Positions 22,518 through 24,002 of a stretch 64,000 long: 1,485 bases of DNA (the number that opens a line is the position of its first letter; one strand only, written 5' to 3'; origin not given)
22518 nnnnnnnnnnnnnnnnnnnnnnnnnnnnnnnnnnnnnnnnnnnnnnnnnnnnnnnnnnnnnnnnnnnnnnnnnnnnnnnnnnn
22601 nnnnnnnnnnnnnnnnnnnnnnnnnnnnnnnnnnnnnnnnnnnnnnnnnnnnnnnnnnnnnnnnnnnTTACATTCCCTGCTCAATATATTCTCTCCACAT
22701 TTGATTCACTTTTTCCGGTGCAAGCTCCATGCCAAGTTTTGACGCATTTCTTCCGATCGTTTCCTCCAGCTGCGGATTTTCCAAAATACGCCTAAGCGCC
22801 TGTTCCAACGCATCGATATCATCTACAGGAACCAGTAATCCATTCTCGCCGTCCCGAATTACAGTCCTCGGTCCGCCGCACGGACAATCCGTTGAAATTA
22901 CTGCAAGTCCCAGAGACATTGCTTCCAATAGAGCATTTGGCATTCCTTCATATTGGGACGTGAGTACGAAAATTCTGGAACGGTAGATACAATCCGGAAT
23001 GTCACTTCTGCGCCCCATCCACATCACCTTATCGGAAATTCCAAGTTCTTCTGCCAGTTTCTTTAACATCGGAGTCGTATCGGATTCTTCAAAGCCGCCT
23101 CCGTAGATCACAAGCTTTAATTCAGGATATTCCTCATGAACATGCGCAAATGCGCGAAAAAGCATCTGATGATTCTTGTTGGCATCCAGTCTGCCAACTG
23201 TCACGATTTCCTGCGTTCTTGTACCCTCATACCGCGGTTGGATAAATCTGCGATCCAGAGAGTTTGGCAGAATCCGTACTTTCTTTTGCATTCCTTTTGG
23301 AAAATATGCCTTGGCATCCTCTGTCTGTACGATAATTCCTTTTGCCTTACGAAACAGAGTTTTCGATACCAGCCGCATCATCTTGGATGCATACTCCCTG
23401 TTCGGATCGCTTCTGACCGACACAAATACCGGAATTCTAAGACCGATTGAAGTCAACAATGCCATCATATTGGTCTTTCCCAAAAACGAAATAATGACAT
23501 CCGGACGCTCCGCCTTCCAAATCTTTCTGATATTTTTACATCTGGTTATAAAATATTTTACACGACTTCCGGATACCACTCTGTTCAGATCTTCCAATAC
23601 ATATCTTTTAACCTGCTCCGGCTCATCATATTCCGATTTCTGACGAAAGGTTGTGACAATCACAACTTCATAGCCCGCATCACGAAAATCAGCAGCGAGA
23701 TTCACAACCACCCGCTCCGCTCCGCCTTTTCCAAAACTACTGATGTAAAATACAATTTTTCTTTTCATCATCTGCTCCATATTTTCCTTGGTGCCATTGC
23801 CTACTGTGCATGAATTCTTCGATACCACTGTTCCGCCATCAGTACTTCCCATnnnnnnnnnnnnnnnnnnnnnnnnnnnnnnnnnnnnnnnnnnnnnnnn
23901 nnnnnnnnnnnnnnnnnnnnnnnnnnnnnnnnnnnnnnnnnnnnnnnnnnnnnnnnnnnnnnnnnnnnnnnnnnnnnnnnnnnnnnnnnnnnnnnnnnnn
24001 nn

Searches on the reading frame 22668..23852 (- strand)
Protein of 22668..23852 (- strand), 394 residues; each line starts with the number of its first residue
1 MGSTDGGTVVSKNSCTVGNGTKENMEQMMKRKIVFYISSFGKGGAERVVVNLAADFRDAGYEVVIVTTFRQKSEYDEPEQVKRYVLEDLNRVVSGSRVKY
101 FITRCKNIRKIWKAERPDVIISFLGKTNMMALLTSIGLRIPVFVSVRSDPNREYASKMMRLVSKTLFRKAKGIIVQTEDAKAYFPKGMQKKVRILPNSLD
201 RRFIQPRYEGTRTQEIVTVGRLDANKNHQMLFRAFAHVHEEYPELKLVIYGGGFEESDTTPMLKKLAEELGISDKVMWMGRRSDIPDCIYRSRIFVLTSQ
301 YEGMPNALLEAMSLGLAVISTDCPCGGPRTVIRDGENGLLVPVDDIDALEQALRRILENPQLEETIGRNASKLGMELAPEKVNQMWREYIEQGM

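Call 57: search_protein_families(library=pfam, proteins=[window:22668-23852:-], max_evalue=0.00001)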
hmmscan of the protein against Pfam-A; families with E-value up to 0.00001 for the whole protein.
window:22668-23852:- (394 aa): 4 families
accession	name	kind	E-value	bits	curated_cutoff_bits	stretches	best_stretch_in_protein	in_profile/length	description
PF00534.26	Glycos_transf_1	-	1.4e-41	142.3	26.4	1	212-372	14-171/172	Glycosyl transferases group 1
PF13692.12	Glyco_trans_1_4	-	4.5e-38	131.1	27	1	215-359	3-142/142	Glycosyl transferases group 1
PF13439.12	Glyco_transf_4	-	9.9e-18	65.2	28.5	1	43-200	2-167/170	Glycosyltransferase Family 4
PF13579.12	Glyco_trans_4_4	-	1.3e-14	55.3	29.7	1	43-197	1-157/158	Glycosyl transferase 4-like domain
